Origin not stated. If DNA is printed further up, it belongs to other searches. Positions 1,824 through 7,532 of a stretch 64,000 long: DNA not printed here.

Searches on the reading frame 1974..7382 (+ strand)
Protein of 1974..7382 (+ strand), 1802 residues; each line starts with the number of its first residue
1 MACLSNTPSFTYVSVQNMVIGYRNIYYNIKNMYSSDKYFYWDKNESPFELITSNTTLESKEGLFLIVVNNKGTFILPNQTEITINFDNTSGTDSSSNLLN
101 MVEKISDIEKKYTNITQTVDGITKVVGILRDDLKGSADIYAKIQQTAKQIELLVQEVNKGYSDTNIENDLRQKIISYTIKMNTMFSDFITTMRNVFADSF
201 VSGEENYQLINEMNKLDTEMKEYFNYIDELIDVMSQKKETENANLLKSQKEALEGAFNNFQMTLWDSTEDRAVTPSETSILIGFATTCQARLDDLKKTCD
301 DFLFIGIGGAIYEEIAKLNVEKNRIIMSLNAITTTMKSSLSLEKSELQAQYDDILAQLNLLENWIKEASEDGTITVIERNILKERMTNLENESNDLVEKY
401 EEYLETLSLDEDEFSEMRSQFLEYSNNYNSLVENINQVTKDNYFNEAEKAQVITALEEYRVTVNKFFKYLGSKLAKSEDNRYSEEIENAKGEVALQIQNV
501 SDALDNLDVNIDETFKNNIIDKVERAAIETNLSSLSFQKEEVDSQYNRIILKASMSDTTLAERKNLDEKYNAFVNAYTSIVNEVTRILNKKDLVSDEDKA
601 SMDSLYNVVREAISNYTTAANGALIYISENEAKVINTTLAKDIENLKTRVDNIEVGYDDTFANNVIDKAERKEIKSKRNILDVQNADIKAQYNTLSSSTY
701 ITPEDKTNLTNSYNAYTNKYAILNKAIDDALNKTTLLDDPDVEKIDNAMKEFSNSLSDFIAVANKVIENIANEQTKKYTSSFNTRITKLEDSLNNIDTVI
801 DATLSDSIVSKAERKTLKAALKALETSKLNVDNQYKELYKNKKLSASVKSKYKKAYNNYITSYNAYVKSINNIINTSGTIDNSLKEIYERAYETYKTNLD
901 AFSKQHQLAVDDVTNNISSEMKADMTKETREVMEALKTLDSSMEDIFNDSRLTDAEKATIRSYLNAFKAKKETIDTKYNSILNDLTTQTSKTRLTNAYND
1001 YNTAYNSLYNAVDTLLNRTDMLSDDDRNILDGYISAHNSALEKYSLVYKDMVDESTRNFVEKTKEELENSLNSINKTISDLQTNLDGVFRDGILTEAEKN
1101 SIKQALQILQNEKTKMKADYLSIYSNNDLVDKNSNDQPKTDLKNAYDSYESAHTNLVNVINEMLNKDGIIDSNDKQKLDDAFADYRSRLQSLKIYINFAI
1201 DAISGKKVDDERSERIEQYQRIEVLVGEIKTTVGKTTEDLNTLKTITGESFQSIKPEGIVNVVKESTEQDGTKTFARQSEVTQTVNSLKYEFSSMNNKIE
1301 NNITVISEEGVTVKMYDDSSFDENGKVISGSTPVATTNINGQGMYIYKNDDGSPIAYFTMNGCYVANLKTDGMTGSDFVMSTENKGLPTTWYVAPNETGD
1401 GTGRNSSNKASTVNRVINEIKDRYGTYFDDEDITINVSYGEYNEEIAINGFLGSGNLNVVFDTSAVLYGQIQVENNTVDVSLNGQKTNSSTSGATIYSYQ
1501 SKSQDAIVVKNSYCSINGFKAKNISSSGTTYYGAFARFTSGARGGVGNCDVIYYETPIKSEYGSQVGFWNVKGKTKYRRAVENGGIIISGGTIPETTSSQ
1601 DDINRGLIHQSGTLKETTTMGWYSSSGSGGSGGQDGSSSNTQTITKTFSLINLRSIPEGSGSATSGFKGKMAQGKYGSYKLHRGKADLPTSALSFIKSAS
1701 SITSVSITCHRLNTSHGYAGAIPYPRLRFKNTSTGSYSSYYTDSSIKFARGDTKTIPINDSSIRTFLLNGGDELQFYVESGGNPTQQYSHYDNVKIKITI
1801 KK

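Call 15: search_protein_families(library=phrogs, proteins=[window:1974-7382:+], max_evalue=0.001)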
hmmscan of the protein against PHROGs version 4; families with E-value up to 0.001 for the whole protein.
window:1974-7382:+ (1802 aa): 7 families
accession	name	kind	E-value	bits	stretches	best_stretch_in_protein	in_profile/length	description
phrog_11032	-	tail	3.5e-47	162.1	2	4-347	3-347/643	tail protein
phrog_2204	-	other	1.4e-43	150.4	5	772-941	449-623/764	glycerophosphoryl diester phosphodiesterase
phrog_27577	-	tail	4.8e-41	141.3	4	1057-1213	732-882/1795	tail protein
phrog_21973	-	tail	1e-25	89.6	5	1061-1215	194-340/3605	tail protein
phrog_16381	-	unknown function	2.5e-24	85.3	3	641-921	940-1229/2681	-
phrog_2929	-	tail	2.1e-12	46.2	2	1059-1217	374-526/1939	tail fiber protein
phrog_101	-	transcription regulation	9.2e-08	33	0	899-970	83-150/203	CII-like transcriptional activator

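Call 16: search_protein_families(library=pfam, proteins=[window:1974-7382:+], max_evalue=0.001)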
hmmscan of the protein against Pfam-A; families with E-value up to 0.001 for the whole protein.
window:1974-7382:+ (1802 aa): 0 families
